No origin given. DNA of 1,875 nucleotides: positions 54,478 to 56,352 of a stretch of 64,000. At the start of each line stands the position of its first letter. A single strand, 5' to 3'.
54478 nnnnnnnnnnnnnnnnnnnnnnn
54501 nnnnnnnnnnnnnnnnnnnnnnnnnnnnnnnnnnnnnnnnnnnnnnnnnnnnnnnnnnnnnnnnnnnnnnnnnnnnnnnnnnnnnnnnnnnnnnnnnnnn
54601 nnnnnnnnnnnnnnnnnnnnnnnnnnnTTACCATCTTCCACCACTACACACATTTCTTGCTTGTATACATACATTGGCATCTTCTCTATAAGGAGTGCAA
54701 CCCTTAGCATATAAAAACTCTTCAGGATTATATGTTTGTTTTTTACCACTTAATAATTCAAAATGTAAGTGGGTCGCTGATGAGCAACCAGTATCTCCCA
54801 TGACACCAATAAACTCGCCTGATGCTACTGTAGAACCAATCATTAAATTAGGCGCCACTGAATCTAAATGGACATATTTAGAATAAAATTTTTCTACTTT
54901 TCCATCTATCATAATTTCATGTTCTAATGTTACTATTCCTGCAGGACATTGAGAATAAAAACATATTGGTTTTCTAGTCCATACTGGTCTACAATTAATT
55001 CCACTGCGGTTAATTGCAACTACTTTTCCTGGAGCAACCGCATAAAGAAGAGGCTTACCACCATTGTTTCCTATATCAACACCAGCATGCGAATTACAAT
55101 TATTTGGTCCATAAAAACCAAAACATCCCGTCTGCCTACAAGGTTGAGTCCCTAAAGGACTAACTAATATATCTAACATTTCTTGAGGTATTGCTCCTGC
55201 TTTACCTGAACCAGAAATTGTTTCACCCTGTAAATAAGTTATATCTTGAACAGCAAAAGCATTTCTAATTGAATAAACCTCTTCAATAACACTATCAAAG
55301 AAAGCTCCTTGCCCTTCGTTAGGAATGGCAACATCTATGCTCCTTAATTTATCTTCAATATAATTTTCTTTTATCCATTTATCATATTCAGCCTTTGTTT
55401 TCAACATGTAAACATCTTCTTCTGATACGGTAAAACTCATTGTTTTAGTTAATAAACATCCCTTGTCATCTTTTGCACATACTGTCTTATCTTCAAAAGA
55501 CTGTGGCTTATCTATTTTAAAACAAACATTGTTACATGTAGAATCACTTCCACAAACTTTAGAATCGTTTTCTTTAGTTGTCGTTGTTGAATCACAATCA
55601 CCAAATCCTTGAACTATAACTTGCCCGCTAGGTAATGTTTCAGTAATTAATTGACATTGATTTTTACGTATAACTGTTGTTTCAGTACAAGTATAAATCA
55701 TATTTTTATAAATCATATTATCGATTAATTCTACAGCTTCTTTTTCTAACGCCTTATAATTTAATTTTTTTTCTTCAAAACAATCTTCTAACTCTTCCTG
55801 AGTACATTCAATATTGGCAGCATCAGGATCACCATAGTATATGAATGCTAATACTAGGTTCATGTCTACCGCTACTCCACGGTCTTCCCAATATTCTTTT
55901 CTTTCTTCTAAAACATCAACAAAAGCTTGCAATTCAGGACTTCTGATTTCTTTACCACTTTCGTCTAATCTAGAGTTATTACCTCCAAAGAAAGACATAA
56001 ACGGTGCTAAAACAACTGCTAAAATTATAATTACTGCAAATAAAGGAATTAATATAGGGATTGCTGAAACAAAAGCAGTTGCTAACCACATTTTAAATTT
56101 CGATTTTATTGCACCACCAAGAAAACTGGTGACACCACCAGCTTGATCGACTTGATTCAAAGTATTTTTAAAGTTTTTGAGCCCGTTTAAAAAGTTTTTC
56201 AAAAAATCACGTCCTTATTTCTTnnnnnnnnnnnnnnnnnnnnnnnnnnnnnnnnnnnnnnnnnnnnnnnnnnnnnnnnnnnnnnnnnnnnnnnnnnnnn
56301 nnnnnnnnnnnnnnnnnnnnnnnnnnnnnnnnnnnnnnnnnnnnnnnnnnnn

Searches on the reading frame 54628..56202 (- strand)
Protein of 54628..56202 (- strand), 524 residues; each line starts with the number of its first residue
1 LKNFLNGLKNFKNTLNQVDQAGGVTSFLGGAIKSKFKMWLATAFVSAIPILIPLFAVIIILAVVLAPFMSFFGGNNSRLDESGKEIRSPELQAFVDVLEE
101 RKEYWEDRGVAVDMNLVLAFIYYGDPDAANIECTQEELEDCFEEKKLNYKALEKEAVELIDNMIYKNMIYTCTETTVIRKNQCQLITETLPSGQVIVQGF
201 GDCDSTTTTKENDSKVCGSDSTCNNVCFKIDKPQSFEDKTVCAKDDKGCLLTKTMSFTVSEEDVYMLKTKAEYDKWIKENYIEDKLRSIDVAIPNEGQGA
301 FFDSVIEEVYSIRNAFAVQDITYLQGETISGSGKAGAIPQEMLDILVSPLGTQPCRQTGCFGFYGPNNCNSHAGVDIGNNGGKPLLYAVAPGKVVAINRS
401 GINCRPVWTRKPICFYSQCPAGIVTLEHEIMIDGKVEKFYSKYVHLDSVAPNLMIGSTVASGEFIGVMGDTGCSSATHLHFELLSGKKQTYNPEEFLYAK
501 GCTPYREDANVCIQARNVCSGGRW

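Call 22: search_protein_families(library=pfam, proteins=[window:54628-56202:-], max_evalue=0.0001)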
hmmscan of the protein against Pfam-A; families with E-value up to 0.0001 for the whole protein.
window:54628-56202:- (524 aa): 1 family
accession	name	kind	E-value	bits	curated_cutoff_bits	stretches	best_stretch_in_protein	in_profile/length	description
PF01551.29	Peptidase_M23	-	3.6e-13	50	28.7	1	371-488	2-92/96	Peptidase family M23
